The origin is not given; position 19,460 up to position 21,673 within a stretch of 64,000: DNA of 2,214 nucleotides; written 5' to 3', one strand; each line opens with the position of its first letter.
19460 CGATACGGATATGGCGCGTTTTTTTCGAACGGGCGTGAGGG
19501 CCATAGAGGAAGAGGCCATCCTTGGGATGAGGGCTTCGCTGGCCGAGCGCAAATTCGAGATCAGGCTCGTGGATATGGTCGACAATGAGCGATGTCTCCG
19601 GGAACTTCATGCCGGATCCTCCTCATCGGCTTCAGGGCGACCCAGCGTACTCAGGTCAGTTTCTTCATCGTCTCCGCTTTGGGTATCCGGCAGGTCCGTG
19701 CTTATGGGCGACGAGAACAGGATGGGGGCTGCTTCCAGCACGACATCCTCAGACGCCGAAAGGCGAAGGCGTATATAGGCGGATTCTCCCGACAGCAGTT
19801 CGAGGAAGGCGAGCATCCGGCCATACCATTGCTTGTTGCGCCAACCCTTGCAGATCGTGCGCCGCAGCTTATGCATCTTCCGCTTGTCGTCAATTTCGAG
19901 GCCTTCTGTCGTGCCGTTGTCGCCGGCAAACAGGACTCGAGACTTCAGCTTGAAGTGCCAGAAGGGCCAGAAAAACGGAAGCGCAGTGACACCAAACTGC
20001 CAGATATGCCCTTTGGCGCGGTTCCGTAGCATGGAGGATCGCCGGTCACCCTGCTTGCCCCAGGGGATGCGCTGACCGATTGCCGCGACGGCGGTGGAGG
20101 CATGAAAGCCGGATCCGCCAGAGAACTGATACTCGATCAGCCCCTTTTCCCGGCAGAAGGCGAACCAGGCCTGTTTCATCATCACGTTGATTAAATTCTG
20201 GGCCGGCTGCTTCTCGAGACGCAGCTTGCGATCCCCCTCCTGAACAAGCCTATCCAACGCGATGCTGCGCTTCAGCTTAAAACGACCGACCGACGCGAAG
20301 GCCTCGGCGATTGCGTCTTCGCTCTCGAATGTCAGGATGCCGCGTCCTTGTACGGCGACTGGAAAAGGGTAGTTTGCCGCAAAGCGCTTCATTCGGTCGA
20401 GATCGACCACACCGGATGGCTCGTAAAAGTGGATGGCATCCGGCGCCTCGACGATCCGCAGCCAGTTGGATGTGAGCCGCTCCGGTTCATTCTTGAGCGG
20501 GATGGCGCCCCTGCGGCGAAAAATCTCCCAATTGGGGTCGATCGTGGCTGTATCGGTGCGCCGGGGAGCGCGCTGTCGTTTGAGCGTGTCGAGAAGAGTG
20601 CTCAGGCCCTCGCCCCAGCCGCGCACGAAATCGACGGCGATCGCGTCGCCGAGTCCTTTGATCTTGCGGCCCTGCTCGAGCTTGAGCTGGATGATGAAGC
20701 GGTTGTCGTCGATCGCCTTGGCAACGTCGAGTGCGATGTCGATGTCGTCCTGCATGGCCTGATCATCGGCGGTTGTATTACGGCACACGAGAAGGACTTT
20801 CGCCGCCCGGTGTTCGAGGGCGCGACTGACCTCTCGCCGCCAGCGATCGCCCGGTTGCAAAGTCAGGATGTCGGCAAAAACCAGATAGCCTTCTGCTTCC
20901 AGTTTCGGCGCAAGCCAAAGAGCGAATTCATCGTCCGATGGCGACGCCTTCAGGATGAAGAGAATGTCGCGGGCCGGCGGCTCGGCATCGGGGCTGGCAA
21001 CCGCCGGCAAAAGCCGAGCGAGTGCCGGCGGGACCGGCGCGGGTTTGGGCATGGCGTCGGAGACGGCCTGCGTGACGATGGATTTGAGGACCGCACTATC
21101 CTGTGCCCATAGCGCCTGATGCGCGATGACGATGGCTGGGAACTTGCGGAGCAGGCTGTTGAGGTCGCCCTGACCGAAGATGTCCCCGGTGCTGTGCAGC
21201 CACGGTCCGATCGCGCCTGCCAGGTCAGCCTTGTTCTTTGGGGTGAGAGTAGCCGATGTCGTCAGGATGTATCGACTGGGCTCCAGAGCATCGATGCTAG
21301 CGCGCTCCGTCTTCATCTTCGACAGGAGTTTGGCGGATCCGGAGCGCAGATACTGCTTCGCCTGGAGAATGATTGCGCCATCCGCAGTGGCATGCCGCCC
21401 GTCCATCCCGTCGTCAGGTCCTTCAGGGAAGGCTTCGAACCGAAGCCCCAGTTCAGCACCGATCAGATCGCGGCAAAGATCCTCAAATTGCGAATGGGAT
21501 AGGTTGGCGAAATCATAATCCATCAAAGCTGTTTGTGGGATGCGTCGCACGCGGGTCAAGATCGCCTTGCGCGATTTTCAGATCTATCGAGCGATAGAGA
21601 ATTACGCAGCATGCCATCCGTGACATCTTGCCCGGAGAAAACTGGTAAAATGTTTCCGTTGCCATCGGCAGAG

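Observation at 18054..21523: Short pAgo operon whose APAZ partner carries both an Mrr-type nuclease and a TIR domain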

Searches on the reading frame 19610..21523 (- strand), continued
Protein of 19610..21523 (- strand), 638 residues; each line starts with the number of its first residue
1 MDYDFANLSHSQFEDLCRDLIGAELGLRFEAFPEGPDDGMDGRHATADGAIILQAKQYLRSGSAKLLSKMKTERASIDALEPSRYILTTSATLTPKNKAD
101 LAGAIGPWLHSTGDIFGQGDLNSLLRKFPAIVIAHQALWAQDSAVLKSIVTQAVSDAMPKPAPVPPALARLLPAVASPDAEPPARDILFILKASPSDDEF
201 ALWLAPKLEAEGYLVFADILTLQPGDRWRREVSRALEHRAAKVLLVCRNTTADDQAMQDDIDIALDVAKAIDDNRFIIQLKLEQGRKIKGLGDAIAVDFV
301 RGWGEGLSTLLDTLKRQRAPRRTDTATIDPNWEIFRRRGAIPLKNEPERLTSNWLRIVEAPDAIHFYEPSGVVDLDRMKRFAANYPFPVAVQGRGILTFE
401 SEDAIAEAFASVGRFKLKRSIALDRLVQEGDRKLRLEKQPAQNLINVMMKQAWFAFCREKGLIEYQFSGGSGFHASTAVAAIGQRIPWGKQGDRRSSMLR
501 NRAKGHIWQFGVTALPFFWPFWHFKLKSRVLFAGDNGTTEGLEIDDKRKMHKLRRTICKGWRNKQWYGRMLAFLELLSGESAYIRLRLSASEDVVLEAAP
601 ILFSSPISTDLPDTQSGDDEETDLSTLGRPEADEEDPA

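Call 67: find_encoding_contigs(protein=P0271, flank=5000, max_places=2)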
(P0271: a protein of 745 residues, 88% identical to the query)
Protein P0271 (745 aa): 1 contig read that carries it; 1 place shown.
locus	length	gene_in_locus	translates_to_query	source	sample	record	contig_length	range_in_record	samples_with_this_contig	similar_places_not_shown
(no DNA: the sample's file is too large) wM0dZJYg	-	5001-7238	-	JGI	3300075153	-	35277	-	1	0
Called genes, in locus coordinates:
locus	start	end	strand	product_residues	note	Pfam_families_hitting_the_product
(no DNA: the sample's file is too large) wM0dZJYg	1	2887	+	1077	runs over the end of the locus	PF28530:DUF8426, PF00004:AAA, PF07728:AAA_5, PF20720:nSTAND3 (weak), PF28529:McrB_lid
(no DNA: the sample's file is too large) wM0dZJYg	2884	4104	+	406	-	PF10117:McrBC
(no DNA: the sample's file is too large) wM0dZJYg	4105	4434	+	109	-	-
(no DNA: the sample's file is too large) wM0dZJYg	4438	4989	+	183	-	-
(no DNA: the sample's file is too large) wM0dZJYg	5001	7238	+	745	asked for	PF14130:Cap4_nuclease, PF13676:TIR_2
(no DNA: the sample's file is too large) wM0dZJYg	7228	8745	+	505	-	-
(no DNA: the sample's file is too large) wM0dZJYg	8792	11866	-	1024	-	?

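Call 69: find_encoding_contigs(protein=P0275, flank=4000, max_places=2)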
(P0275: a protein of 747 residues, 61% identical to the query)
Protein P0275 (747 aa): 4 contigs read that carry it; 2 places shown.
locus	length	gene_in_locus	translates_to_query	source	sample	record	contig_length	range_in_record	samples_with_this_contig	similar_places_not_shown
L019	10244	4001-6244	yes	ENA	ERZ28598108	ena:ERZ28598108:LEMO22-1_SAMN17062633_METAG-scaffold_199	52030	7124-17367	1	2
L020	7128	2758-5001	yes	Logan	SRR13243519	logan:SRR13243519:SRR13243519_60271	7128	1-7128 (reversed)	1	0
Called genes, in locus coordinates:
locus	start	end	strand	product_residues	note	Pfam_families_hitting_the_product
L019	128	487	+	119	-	PF13744:HTH_37 (weak), PF12844:HTH_19, PF13560:HTH_31, PF01381:HTH_3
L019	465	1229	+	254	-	PF06114:Peptidase_M78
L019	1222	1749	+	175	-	PF11848:DUF3368 (weak)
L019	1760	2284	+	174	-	PF02481:DNA_processg_A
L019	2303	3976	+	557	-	PF13175:AAA_15, PF13476:AAA_23 (weak), PF13175:AAA_15, PF13304:AAA_21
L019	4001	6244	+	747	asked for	PF14130:Cap4_nuclease, PF13676:TIR_2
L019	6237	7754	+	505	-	-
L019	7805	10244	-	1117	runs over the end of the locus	PF19587:DUF6094, PF00176:SNF2-rel_dom (faint), PF04851:ResIII (faint), PF00271:Helicase_C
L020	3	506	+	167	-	?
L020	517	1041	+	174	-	PF02481:DNA_processg_A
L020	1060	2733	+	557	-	PF13175:AAA_15, PF13476:AAA_23 (weak), PF13175:AAA_15, PF13304:AAA_21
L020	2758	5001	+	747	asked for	PF14130:Cap4_nuclease, PF13676:TIR_2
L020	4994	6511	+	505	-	-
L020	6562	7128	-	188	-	?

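Call 75: search_protein_families(library=padloc, proteins=[P0183, P0177, P0154, P0189, P0156, P0171, P0168, P0163], max_evalue=0.00001)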
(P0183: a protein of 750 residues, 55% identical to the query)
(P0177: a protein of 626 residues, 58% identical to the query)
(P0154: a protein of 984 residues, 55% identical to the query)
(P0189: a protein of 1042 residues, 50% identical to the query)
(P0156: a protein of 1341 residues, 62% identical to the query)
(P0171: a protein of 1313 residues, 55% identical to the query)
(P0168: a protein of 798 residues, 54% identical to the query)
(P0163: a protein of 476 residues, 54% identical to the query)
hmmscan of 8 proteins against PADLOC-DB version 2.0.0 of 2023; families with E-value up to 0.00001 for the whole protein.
P0183 (750 aa): 3 families
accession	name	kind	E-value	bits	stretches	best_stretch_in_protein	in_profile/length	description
PDLC05079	PDC-S73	-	1.3e-141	471.9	1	1-504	1-510/752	-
PDLC02400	Aga_TIR-PNTD1-PNTD2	-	4.6e-63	211.5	1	1-195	1-194/639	Class I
PDLC02416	Aga_REase-TIR-PNTD1-PNTD2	-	8.5e-47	158.1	1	1-165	1-139/572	Class I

P0177 (626 aa): 4 families
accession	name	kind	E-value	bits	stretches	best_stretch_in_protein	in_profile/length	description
PDLC05079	PDC-S73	-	3e-131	437.6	1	1-495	1-502/752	-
PDLC02400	Aga_TIR-PNTD1-PNTD2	-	3.5e-64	215.2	1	1-180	1-179/639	Class I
PDLC02416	Aga_REase-TIR-PNTD1-PNTD2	-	1.1e-46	157.7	1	1-160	1-139/572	Class I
PDLC04140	mad8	-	5.8e-06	24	1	184-320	23-129/314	mads_8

P0154 (984 aa): 9 families
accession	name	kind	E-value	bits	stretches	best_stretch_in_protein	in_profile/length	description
PDLC02400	Aga_TIR-PNTD1-PNTD2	-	7.3e-73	243.9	1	1-177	1-177/639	Class I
PDLC02416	Aga_REase-TIR-PNTD1-PNTD2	-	1e-54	184.2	1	1-172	1-139/572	Class I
PDLC05079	PDC-S73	-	1.3e-49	167.7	1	2-163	3-166/752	-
PDLC02164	Avs2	-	3.5e-28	96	1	217-549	342-658/1504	-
PDLC02161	Avs2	-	4.4e-18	62.4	1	216-495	338-601/1499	-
PDLC02162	Avs2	-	1.3e-12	44.6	1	223-593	331-687/1379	-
PDLC02163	Avs2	-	1.9e-10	37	1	220-551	412-727/1576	-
PDLC02166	Avs2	-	7.6e-10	34.9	1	220-548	337-645/1498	-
PDLC02165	Avs2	-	2e-07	27.2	1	222-418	213-397/1375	-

P0189 (1042 aa): 3 families
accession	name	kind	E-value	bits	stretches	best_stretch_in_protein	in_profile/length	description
PDLC02400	Aga_TIR-PNTD1-PNTD2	-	8.3e-68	227.2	1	1-159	1-159/639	Class I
PDLC05079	PDC-S73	-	2.1e-53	180.2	1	1-158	1-161/752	-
PDLC02416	Aga_REase-TIR-PNTD1-PNTD2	-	6.8e-49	165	1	1-146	1-138/572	Class I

P0156 (1341 aa): 3 families
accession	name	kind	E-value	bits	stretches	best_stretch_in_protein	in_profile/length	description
PDLC02400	Aga_TIR-PNTD1-PNTD2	-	1.5e-70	236.3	1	35-197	1-163/639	Class I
PDLC02416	Aga_REase-TIR-PNTD1-PNTD2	-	1.5e-52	177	1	35-188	1-139/572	Class I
PDLC05079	PDC-S73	-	4.5e-50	169.2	1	36-195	3-164/752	-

P0171 (1313 aa): 3 families
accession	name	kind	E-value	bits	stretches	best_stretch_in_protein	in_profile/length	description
PDLC02400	Aga_TIR-PNTD1-PNTD2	-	1.7e-66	222.8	1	1-163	1-163/639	Class I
PDLC02416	Aga_REase-TIR-PNTD1-PNTD2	-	1.5e-49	167.1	1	1-169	1-156/572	Class I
PDLC05079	PDC-S73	-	1.7e-44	150.8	1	3-157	4-160/752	-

P0168 (798 aa): 3 families
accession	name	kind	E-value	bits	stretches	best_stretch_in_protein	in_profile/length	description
PDLC02400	Aga_TIR-PNTD1-PNTD2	-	2.1e-63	212.6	1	1-164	1-164/639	Class I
PDLC02416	Aga_REase-TIR-PNTD1-PNTD2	-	8.5e-49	164.7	1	1-181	1-159/572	Class I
PDLC05079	PDC-S73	-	8.5e-46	155.1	1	2-153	3-158/752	-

P0163 (476 aa): 3 families
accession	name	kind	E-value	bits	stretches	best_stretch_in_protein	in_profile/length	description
PDLC02400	Aga_TIR-PNTD1-PNTD2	-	4.5e-69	231.4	1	1-159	1-159/639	Class I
PDLC02416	Aga_REase-TIR-PNTD1-PNTD2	-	1.1e-51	174.1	1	1-146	1-138/572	Class I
PDLC05079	PDC-S73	-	7.1e-46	155.3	1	1-154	1-157/752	-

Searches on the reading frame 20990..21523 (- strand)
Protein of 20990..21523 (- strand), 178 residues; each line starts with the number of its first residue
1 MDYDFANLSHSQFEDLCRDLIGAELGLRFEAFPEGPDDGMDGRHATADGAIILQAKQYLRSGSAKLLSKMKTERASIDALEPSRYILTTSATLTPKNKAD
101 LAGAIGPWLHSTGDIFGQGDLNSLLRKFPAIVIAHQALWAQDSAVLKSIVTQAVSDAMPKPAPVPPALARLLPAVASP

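Call 51: predict_structure(alignment_id=A2)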
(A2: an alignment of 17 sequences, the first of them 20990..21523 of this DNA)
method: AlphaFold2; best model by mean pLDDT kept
length: 178 residues; sequences in the alignment: 17
mean_pLDDT: 81.7   pTM: 0.71
mean pLDDT of the five models: 81.7, 80.9, 79.3, 78.9, 77.1
residues with pLDDT >= 90: 72; 70-90: 68; 50-70: 33; < 50: 5
segments of 3 or more residues with pLDDT < 50: none
pLDDT, mean of each block of 10 residues (from residue 1): 83 91 91 58 81 89 90 88 92 93 92 93 90 78 65 69 66 57
secondary structure, 60 per line:
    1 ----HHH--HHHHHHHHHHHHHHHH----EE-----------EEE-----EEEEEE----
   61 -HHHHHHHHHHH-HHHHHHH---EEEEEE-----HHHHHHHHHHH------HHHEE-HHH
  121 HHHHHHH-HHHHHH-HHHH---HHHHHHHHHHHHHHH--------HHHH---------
elements in order: H10-25 E43-45 E51-56 H62-72 H74-80 E84-89 H95-105 H118-127 H129-134 H136-139 H143-157 H166-169

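Call 55: fold_search(model_id=the predicted structure, library=pdb)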
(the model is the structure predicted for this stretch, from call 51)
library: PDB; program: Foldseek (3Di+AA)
matches with E <= 10: 759; with E <= 0.001: 0
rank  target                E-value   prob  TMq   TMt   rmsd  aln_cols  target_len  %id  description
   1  8q41_B                1.3e-02  0.89  0.35  0.17   8.3       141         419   20  Crystal structure of Can2 (E341A) bound to cA4 and TTTAAA ssDNA (released 2023-11-22)
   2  8q44_B                3.4e-02  0.85  0.37  0.18   8.1       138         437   19  Crystal structure of cA4-bound Can2 (E364R) in complex with oligo-T DNA (released 2023-11-22)
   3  9f99_A                4.1e-02  0.25  0.22  0.22  10.0       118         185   14  Crystal structure of MUS81-EME1 bound by compound 10. (released 2024-06-19)
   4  8q3z_A                4.4e-02  0.82  0.36  0.17   8.1       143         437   17  Crystal structure of cA4-bound Can2 from Thermoanaerobacter brockii (released 2023-11-22)
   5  8q3y_A                4.4e-02  0.69  0.34  0.17   7.5       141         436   17  Crystal structure of apo Can2 from Thermoanaerobacter brockii (released 2023-11-22)
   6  2okf_A                5.6e-02  0.90  0.32  0.42   4.6        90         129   19  CRYSTAL STRUCTURE OF A FDXN ELEMENT EXCISION CONTROLLING FACTOR PROTEIN (AVA_3312) FROM ANABAENA VARIABILIS AT 1.60 A  (released 2007-01-30)
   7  8q43_A                5.6e-02  0.75  0.36  0.18   8.1       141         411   18  Crystal structure of cA4-bound Can2 (E341A) in complex with oligo-C DNA (released 2023-11-22)
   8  8q44_A                6.4e-02  0.72  0.35  0.17   8.2       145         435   17  Crystal structure of cA4-bound Can2 (E364R) in complex with oligo-T DNA (released 2023-11-22)
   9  2vld_A                7.2e-02  0.85  0.37  0.30   6.9       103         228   21  crystal structure of a repair endonuclease from Pyrococcus abyssi (released 2009-05-19)
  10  2inb                  8.2e-02  0.90  0.33  0.43   4.9        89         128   15  Crystal structure of an XisH family protein (ZP_00107633.1) from Nostoc punctiforme PCC 73102 at 1.60 A resolution (released 2006-10-24)
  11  8q42_A                8.2e-02  0.66  0.36  0.17   8.1       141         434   16  Crystal structure of cA4-bound Can2 (E341A) in complex with oligo-A DNA (released 2023-11-22)
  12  8q42_B                8.7e-02  0.69  0.37  0.18   8.1       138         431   19  Crystal structure of cA4-bound Can2 (E341A) in complex with oligo-A DNA (released 2023-11-22)
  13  8yfq_E                9.3e-02  0.54  0.32  0.28   7.4       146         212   12  Cryo EM structure of Komagataella phaffii RNAPII-Rat1-Rai1 pre-termination complex (released 2024-09-25)
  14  9f9l_A                1.0e-01  0.30  0.26  0.24   9.5       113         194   12  Crystal structure of MUS81-EME1 bound by compound 16. (released 2024-07-03)
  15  2fwj_B                1.0e-01  0.21  0.20  0.22  12.4       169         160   11  Structure of PurE (N5-carboxyaminoimidazole ribonucleotide mutase) from the acidophilic bacterium Acetobacter aceti, c (released 2006-06-13)
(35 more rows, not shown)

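Call 56: search_solved_structures(query=A2, max_evalue=10, show_alignments=3)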
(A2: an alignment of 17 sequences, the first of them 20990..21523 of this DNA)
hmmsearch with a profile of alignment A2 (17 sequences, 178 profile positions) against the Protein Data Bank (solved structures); distinct sequences matched with E-value up to 10: 3.
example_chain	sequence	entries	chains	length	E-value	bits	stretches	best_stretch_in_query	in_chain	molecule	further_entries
7r27_A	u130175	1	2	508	1.1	12.2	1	66-105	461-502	D-alanine--D-alanyl carrier protein ligase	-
1xye_A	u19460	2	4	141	1.1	12.2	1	93-171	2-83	Hemoglobin alpha chain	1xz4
5g6u_A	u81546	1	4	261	1.5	11.8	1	49-139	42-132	LANGERIN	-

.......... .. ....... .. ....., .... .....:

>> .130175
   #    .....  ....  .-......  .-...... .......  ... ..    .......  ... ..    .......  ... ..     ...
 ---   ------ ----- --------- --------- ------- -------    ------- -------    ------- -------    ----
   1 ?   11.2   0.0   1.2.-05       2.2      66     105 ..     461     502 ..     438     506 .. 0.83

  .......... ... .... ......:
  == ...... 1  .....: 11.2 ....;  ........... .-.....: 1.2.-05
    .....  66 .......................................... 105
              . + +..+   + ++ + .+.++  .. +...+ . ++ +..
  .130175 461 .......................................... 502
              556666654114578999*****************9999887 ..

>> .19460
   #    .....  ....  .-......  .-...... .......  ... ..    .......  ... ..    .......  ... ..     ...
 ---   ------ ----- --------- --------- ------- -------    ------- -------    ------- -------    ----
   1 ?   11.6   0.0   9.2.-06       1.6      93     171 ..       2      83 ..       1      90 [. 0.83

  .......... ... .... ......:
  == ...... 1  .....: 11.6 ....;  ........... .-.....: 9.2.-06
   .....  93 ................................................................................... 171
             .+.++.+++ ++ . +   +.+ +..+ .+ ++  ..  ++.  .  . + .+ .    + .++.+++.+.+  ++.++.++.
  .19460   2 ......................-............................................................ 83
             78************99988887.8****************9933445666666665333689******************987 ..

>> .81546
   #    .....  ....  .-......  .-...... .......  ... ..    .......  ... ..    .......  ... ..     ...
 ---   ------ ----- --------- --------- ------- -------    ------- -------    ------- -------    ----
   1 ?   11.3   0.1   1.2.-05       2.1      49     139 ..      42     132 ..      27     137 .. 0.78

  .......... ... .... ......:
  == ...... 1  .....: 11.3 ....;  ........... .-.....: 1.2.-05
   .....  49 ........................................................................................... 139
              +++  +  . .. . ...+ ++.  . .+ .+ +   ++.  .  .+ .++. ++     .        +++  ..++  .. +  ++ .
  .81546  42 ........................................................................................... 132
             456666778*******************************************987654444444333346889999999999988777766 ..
